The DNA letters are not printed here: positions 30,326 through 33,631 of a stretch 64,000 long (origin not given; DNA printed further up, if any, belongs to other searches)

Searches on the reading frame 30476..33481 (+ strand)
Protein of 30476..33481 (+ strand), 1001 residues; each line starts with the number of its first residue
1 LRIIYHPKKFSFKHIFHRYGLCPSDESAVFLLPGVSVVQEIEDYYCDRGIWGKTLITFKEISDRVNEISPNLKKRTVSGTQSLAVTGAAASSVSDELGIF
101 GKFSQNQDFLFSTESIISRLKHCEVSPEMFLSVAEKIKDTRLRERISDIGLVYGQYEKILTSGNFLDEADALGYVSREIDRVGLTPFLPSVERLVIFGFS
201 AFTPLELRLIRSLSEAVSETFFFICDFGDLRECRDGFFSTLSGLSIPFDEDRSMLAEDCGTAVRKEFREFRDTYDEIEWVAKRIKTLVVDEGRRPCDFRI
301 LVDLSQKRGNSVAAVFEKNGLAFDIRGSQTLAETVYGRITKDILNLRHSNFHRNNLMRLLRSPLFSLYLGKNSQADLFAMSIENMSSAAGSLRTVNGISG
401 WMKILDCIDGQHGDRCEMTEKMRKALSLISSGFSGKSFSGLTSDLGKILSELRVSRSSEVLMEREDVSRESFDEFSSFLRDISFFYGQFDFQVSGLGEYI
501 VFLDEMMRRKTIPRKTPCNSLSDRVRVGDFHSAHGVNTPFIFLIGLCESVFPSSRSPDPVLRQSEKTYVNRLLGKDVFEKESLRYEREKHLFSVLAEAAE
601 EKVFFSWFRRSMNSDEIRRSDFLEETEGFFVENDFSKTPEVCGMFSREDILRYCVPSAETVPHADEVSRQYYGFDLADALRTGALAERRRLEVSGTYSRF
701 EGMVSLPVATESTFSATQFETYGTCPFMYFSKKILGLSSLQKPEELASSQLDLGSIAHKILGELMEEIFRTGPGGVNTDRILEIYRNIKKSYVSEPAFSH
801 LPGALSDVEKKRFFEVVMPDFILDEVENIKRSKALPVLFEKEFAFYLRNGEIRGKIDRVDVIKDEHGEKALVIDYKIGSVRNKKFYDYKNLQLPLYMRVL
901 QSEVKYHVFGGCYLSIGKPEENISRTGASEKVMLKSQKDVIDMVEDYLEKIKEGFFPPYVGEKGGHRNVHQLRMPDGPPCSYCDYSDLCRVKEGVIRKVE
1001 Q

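Call 39: search_protein_families(library=ncbifam, proteins=[window:30476-33481:+], max_evalue=0.00001)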
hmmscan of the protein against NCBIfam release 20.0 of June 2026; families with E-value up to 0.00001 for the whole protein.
window:30476-33481:+ (1001 aa): 4 families
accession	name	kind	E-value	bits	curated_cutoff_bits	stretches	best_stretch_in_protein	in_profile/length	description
TIGR02773.1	addB_Gpos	equivalog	1.1e-34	119.3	903.7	2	55-215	65-221/1159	helicase-exonuclease AddAB subunit AddB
TIGR02774.1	rexB_recomb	equivalog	5.6e-19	68.1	718.35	2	274-628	304-649/1076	ATP-dependent nuclease subunit B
TIGR03623.1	TIGR03623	subfamily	1.4e-11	43.4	299.6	1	700-990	584-875/876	probable DNA repair protein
TIGR02786.1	addB_alphas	equivalog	8e-11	40.8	486.5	1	713-899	751-926/1024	double-strand break repair protein AddB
